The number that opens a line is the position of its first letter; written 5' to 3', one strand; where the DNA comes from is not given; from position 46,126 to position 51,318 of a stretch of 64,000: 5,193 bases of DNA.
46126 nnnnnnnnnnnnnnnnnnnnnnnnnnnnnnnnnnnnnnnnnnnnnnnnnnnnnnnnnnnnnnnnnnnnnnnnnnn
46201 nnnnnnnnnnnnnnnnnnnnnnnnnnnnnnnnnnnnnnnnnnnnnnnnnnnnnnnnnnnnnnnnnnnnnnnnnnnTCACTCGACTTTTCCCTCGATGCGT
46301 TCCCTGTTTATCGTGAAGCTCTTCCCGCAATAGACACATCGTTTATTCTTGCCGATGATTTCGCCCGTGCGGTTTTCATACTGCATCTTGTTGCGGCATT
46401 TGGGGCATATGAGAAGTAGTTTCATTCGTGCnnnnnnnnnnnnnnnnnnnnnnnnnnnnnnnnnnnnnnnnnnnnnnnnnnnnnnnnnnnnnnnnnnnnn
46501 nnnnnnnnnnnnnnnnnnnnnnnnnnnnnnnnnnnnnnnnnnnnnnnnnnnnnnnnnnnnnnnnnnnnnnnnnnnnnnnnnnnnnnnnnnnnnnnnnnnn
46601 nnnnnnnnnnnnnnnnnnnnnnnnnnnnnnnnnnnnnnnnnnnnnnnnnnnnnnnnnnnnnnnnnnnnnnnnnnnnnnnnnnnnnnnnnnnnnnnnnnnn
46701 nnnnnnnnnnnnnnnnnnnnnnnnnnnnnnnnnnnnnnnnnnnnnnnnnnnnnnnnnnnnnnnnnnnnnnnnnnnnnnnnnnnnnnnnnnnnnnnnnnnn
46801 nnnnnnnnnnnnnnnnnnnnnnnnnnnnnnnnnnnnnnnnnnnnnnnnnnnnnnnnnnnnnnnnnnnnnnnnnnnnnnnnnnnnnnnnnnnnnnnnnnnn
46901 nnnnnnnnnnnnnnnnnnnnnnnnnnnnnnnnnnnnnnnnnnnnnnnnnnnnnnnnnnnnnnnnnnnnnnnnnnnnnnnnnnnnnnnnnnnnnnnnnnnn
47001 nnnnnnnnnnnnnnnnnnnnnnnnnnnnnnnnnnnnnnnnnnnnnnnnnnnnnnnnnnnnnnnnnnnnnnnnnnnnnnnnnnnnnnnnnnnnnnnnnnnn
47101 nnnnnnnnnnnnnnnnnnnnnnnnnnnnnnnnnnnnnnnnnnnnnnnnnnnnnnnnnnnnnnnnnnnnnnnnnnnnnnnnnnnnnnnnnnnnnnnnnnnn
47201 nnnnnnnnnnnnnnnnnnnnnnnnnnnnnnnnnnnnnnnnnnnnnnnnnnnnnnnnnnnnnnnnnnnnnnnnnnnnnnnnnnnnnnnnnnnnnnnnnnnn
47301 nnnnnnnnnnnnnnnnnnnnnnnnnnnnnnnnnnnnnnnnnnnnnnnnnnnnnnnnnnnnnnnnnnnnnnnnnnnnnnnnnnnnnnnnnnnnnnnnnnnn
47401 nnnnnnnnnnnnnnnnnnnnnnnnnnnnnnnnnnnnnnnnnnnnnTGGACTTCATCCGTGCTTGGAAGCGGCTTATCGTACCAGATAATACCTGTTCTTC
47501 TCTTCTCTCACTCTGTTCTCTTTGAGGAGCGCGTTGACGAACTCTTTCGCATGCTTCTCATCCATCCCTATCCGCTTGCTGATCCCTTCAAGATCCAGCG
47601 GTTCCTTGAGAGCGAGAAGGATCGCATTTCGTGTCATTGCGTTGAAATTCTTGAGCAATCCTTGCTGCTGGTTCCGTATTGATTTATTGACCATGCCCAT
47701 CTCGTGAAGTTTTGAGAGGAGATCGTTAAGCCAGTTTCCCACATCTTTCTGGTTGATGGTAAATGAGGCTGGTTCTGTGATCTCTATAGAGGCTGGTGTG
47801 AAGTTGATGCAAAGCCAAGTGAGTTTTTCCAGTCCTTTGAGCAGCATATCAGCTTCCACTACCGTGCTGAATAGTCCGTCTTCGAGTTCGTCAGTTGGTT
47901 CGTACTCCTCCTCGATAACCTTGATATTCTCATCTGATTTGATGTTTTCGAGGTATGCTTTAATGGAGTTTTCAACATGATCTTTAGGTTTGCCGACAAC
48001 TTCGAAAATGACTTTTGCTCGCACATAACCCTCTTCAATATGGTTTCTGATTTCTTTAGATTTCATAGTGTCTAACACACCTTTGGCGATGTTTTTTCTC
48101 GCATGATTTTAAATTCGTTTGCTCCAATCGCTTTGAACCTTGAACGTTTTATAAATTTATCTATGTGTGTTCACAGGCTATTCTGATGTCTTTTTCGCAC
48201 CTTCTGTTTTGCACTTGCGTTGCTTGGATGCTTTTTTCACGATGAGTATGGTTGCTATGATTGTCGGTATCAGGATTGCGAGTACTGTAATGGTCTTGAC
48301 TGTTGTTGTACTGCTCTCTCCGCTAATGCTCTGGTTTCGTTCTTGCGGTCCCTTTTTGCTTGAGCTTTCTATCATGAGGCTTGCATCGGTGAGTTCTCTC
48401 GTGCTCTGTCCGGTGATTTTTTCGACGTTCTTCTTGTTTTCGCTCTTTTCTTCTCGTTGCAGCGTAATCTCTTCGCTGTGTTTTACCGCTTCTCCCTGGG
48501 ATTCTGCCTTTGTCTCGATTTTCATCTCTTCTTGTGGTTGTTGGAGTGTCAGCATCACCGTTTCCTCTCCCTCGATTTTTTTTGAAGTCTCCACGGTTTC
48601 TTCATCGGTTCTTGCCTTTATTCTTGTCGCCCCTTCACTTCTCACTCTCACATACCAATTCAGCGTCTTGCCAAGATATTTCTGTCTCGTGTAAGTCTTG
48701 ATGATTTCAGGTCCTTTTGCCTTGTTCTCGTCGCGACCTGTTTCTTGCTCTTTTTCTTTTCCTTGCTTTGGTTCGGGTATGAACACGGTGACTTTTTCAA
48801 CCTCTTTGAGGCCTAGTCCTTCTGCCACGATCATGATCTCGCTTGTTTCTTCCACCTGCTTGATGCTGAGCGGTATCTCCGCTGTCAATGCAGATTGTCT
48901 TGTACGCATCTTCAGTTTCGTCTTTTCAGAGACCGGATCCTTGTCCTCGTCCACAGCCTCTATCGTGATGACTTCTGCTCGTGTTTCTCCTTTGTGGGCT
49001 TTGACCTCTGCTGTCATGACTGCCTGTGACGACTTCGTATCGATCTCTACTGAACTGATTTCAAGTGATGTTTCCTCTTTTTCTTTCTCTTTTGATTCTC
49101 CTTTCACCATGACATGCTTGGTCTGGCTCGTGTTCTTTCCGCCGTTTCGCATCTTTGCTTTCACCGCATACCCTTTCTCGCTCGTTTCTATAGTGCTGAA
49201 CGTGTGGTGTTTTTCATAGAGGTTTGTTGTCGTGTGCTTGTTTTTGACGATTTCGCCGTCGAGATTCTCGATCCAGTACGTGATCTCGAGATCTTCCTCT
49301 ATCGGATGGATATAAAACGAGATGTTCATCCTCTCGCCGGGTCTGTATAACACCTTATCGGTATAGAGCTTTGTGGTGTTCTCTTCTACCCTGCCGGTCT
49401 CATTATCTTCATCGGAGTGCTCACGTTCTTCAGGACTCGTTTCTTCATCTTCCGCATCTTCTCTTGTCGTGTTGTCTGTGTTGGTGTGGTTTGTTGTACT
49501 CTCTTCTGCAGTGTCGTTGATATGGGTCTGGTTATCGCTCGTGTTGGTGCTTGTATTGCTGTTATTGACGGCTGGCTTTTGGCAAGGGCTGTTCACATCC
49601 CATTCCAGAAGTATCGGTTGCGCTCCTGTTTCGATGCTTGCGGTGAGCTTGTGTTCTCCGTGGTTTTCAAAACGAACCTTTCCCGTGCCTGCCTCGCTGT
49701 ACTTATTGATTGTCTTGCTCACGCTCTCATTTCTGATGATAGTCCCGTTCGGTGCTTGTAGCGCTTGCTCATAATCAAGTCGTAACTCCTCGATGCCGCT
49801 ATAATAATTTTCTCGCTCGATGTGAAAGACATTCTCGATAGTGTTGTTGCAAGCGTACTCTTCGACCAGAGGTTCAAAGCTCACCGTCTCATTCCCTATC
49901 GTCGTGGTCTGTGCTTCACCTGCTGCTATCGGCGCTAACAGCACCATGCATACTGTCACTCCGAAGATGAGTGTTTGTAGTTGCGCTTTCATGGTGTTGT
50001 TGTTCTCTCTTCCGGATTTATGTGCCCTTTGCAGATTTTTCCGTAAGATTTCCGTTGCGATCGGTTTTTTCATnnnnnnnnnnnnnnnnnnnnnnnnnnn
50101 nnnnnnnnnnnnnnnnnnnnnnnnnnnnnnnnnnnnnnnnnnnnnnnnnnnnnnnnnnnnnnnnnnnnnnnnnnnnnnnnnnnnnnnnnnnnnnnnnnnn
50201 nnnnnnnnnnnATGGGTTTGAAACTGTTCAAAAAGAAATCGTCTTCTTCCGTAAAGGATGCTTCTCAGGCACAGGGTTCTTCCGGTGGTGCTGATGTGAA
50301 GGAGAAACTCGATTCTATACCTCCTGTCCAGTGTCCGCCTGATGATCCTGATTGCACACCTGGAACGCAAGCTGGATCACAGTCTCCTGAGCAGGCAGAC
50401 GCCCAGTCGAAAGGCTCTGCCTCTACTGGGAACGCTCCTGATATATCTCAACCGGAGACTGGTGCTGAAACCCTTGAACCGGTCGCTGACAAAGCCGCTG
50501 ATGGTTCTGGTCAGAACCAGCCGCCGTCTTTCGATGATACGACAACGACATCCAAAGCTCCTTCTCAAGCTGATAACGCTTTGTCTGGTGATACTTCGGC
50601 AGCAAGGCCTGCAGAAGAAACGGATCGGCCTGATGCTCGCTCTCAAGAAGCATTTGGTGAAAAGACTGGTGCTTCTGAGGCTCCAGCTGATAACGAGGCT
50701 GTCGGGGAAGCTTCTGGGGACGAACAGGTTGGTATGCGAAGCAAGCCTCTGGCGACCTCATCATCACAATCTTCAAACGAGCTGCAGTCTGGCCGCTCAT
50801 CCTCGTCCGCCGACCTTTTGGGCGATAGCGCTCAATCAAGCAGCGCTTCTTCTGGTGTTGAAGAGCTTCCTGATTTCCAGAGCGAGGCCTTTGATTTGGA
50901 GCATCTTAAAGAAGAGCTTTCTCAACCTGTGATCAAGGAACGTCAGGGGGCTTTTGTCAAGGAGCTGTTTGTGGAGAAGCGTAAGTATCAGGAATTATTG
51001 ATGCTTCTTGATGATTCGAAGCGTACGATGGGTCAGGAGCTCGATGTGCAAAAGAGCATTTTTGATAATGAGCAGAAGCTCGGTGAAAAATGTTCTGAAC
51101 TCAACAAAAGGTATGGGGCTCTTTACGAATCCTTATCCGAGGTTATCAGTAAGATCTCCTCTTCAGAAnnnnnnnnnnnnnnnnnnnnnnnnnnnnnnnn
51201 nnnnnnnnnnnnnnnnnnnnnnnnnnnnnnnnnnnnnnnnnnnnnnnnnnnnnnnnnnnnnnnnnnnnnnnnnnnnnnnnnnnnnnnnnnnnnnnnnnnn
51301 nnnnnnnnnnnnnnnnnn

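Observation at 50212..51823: Tandem triad of paralogous coiled-coil proteins next to a surface-protein gene: candidate uncharacterised membrane-proximal or cytoskeletal module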

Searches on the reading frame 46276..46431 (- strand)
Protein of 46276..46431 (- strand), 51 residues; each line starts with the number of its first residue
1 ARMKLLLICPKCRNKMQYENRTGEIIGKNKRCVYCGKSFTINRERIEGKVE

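Call 29: search_protein_families(library=pfam, proteins=[window:46276-46431:-], max_evalue=0.01)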
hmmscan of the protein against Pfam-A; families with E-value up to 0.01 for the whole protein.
window:46276-46431:- (51 aa): 3 families
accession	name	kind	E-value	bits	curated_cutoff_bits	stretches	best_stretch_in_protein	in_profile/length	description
PF23550.1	zf_Tbcl_Rhp7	-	0.0019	18.2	27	0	27-42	2-17/39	DNA repair protein rhp7 treble clef domain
PF13717.11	Zn_ribbon_4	-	0.0035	17.7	30.3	0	31-49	4-22/36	zinc-ribbon domain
PF13408.12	Zn_ribbon_recom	-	0.005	17.6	25.3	0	6-24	5-23/58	Recombinase zinc beta ribbon domain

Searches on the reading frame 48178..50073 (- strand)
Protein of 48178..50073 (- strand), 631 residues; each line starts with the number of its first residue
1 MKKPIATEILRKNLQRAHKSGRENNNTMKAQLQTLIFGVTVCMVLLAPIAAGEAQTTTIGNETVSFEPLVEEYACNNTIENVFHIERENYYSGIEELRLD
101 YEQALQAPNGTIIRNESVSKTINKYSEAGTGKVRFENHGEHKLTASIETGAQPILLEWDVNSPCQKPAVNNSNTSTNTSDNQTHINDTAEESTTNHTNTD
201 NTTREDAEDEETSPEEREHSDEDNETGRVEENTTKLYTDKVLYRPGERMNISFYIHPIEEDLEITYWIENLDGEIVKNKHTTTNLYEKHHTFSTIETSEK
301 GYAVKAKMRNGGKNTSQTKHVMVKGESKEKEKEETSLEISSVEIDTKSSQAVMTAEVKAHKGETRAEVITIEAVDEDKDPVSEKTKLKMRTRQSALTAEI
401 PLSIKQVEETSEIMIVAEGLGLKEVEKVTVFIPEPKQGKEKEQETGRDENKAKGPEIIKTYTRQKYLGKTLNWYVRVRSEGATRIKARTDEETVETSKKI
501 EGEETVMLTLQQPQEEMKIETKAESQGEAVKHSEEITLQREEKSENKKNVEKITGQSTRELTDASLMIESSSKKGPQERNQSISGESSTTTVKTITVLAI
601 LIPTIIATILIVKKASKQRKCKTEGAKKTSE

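Call 3: search_protein_families(library=pfam, proteins=[window:48178-50073:-], max_evalue=1)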
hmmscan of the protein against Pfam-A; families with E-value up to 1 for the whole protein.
window:48178-50073:- (631 aa): 3 families
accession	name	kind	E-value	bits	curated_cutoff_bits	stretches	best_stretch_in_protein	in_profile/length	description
PF01835.25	MG2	-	0.0011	19.7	32.8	1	236-314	4-88/96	MG2 domain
PF19267.4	CIS_spike_tip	-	0.042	14.1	24.1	1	121-196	59-136/141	Contractile injection system spike tip protein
PF20258.4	tRNA_Me_trans_C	-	0.048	14.4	20.6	1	465-515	3-55/77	Aminomethyltransferase beta-barrel domain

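Call 4: search_protein_families(library=ncbifam, proteins=[window:48178-50073:-], max_evalue=1)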
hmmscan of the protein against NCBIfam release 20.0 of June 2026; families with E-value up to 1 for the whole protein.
window:48178-50073:- (631 aa): 1 family
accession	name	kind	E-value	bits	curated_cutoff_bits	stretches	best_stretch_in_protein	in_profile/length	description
TIGR03000.1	plancto_dom_1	domain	0.34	10.8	43.1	1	285-324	24-66/75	TIGR03000 domain-containing protein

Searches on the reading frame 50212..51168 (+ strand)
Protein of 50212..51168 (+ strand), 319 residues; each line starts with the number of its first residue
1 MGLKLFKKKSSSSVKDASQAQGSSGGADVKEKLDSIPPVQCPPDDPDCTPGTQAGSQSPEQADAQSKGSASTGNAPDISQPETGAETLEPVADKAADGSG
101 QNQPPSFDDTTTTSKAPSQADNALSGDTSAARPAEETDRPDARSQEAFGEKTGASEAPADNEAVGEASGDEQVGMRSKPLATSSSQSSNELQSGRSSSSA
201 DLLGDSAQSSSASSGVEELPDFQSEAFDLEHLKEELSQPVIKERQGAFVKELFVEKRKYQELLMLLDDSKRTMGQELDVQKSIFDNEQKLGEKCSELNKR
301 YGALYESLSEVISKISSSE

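Call 3: search_protein_families(library=pfam, proteins=[window:50212-51168:+], max_evalue=1)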
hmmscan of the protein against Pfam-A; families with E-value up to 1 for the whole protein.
window:50212-51168:+ (319 aa): 0 families

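Call 4: search_protein_families(library=ncbifam, proteins=[window:50212-51168:+], max_evalue=1)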
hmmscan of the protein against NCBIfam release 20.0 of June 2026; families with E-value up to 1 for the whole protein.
window:50212-51168:+ (319 aa): 0 families

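Call 15: find_homologous_proteins(query=window:50212-51168:+, max_evalue=0.01)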
Query window:50212-51168:+ (319 aa): 2 proteins with E <= 0.01 among 6716 candidates.
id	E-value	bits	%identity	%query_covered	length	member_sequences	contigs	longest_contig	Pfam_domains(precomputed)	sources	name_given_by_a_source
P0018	3.6e-190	649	100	99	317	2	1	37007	-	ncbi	ncbi:MAG: hypothetical protein ACLFSN_01765 [Candidatus Woesearchaeota archaeon]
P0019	2.3e-37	147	35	100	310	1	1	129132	-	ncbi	ncbi:MAG: hypothetical protein ACQESE_00765 [Nanobdellota archaeon]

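Call 87: search_protein_families(library=phrogs, proteins=[window:50212-51168:+], max_evalue=0.01)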
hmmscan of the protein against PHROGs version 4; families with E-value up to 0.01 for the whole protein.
window:50212-51168:+ (319 aa): 0 families

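Call 88: search_protein_families(library=padloc, proteins=[window:50212-51168:+], max_evalue=0.01)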
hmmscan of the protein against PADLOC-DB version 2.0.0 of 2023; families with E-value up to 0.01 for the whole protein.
window:50212-51168:+ (319 aa): 0 families

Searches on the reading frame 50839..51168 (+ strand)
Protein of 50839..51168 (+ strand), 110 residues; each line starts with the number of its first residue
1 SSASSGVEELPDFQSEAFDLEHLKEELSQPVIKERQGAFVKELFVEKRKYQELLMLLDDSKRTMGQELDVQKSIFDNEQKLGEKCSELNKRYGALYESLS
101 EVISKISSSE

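Call 36: search_solved_structures(query=A3, max_evalue=10)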
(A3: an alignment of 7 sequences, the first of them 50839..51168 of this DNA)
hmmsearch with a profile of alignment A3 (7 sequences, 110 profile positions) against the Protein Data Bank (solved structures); distinct sequences matched with E-value up to 10: 21.
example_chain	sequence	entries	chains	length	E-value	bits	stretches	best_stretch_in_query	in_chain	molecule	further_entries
4wsr_A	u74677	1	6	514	0.16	15.3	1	67-108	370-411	Hemagglutinin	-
4wss_A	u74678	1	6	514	0.16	15.3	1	67-108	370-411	Hemagglutinin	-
6vzf_A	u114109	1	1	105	0.21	14.9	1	12-93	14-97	Autophagy-related protein 11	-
7a9d_B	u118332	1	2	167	0.21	14.9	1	68-106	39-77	Hemagglutinin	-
2fzt_A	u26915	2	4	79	0.27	14.6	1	45-104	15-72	hypothetical protein TM0693 | hypothetical protein TM_0693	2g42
1jsd_B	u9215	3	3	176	0.35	14.2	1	66-106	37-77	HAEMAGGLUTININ (HA2 CHAIN)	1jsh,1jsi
6d42_A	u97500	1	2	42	0.35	14.2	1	71-102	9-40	Intermediate conductance calcium-activated potassium channel protein 4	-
9s4q_25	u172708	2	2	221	0.62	13.4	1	58-102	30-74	Kinetochore protein SPC25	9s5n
5bny_B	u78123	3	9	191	0.63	13.4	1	67-108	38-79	Hemagglutinin | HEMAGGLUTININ HA2 CHAIN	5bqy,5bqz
4yy0_B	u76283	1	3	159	0.71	13.2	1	68-108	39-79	HA2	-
4yy9_B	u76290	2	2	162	0.78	13.1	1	68-108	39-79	HA2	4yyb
4yy1_B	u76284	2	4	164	0.8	13.1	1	68-108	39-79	HA2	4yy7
4yya_B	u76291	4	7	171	0.86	13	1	68-108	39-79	HA2 | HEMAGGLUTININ HA2 CHAIN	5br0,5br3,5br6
4xkd_B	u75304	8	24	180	0.97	12.8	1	68-108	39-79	Hemagglutinin HA2 chain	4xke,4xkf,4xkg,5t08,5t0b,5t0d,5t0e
4wst_B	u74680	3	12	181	0.97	12.8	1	68-108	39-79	Hemagglutinin HA2 chain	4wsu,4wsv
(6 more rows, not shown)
